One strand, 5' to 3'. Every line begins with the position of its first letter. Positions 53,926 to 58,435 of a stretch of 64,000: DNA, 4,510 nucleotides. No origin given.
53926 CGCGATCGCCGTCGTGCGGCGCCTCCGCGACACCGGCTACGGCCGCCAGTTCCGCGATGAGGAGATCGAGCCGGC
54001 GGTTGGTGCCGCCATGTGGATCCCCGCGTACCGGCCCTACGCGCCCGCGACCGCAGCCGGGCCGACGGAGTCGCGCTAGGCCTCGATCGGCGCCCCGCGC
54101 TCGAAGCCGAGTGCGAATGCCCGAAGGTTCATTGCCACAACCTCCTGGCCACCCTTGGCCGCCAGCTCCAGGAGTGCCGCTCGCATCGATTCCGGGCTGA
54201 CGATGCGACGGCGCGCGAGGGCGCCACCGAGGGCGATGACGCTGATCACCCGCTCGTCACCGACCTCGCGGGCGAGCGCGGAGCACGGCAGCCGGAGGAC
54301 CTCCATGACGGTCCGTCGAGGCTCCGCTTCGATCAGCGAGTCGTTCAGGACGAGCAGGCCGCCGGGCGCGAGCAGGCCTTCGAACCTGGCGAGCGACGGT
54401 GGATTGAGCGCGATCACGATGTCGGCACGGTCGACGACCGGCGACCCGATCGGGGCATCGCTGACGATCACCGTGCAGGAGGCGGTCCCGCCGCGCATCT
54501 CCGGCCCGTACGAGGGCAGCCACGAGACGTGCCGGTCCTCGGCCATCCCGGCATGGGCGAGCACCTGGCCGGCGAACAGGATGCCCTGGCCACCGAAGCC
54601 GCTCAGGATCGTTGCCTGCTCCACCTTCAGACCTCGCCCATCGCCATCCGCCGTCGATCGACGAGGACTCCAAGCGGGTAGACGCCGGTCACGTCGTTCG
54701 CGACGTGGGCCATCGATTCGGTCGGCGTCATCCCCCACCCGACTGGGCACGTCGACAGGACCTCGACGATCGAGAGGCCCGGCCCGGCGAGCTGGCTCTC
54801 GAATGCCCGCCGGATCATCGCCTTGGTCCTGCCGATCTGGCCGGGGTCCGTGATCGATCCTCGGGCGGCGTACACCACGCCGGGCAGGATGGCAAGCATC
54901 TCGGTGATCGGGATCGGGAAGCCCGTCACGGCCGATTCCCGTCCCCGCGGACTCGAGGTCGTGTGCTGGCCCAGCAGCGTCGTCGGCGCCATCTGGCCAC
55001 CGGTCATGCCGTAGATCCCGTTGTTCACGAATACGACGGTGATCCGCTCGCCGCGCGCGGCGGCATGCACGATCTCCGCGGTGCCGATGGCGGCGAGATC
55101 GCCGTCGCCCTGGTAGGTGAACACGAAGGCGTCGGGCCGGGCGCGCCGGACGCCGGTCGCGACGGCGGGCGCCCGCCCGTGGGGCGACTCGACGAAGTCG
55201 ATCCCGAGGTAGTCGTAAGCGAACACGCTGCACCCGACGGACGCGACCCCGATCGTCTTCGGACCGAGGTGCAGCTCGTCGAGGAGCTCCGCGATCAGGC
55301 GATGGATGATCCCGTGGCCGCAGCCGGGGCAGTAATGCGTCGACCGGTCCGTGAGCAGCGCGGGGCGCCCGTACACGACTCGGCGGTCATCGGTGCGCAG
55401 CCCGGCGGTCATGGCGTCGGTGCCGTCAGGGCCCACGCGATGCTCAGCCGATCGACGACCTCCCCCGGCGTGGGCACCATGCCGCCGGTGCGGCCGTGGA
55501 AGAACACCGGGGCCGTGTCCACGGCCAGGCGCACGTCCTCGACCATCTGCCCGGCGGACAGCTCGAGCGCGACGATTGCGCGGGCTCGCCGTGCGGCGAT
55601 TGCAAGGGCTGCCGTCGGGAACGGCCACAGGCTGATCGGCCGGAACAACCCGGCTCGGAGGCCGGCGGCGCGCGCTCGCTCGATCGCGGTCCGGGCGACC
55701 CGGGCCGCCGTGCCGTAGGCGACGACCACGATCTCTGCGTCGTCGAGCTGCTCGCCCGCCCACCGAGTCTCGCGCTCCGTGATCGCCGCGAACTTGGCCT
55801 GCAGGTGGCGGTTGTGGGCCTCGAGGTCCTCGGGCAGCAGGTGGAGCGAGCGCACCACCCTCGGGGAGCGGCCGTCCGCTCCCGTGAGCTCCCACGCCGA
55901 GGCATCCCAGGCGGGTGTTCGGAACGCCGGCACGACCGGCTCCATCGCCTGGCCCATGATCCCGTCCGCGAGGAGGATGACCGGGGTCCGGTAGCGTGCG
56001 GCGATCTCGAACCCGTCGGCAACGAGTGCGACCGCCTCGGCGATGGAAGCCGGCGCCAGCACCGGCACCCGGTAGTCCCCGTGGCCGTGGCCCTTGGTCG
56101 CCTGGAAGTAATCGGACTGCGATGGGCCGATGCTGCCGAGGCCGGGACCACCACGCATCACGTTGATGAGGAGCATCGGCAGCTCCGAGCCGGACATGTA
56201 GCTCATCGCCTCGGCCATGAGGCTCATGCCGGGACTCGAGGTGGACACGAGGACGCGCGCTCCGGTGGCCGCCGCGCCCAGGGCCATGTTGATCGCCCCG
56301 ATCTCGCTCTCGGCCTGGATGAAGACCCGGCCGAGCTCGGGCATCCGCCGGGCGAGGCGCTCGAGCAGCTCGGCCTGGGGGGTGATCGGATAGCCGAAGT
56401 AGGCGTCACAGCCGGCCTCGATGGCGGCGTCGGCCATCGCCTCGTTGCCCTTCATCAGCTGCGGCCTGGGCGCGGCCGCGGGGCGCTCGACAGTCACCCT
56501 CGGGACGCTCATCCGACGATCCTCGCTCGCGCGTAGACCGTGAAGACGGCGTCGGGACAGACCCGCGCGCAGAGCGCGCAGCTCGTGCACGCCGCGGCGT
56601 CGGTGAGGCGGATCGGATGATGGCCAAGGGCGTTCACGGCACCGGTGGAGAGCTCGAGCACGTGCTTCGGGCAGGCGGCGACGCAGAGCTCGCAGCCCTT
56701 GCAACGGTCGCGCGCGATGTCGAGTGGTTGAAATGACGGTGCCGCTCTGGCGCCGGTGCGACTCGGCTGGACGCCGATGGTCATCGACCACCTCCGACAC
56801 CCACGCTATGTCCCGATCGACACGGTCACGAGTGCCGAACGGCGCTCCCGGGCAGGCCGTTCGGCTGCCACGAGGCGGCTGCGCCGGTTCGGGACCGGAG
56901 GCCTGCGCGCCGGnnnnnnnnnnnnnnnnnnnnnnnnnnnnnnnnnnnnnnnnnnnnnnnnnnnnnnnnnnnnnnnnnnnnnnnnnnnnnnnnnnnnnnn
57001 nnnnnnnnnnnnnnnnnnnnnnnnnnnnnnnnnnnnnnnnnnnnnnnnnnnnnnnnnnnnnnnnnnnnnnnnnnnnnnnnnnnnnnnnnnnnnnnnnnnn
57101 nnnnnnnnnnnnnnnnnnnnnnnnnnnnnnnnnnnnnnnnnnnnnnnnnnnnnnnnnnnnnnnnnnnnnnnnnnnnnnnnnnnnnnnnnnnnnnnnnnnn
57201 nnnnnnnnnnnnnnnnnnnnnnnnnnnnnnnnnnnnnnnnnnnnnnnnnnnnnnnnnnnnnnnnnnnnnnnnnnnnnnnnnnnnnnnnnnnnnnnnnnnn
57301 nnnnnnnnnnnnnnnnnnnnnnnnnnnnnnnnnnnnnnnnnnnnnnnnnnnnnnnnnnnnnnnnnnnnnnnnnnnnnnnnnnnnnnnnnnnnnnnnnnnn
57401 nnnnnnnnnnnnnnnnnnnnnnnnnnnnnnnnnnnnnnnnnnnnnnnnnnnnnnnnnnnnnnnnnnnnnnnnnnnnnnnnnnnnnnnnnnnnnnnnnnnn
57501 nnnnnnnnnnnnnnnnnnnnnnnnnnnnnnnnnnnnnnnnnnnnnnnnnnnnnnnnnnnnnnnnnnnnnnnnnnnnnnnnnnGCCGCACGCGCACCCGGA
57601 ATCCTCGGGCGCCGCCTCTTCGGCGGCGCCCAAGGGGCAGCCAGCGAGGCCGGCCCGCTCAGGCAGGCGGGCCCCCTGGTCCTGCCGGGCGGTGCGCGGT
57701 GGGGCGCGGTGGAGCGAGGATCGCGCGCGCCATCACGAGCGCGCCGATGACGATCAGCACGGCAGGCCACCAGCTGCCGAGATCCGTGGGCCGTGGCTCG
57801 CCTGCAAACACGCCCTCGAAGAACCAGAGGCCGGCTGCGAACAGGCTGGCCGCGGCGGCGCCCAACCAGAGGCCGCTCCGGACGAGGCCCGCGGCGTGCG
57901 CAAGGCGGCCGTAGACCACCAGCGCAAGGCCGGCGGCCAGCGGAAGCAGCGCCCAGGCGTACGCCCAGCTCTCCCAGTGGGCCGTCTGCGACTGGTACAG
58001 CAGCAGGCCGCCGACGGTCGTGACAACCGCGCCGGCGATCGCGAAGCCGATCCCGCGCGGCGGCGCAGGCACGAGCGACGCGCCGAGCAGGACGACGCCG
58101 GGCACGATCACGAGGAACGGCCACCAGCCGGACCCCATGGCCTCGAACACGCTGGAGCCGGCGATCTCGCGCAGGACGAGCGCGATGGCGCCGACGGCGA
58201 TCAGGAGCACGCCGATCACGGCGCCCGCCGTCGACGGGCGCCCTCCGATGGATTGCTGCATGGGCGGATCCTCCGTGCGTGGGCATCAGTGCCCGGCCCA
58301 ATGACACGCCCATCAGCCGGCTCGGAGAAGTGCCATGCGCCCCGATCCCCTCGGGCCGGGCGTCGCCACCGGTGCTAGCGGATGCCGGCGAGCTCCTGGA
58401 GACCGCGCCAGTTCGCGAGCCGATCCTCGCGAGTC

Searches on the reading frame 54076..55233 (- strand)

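Call 30: search_protein_families(library=pfam, proteins=[window:54076-55233:-], max_evalue=0.0001)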
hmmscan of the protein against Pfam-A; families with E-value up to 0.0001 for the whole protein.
window:54076-55233:- (385 aa): 1 family
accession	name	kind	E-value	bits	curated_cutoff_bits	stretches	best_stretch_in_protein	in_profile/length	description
PF01558.24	POR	-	6.2e-36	124.6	27.4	1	214-378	1-173/173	Pyruvate ferredoxin/flavodoxin oxidoreductase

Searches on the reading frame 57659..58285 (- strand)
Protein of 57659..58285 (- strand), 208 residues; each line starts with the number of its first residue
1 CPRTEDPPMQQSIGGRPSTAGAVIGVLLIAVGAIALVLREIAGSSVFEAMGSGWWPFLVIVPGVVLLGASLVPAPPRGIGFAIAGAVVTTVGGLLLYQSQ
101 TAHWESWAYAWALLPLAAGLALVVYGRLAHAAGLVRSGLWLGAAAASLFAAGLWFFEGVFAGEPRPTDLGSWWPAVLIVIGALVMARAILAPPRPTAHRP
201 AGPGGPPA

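Call 29: search_protein_families(library=pfam, proteins=[window:57659-58285:-], max_evalue=0.0001)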
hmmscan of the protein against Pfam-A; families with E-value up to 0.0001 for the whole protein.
window:57659-58285:- (208 aa): 2 families
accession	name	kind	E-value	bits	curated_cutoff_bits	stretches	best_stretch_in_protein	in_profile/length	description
PF22570.1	LiaF-TM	-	3.8e-08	34.5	27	1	23-124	1-92/98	LiaF transmembrane domain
PF18917.5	LiaI-LiaF-like_TM1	-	6.3e-07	29.8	27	0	83-123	2-42/42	LiaI-LiaF-like transmembrane region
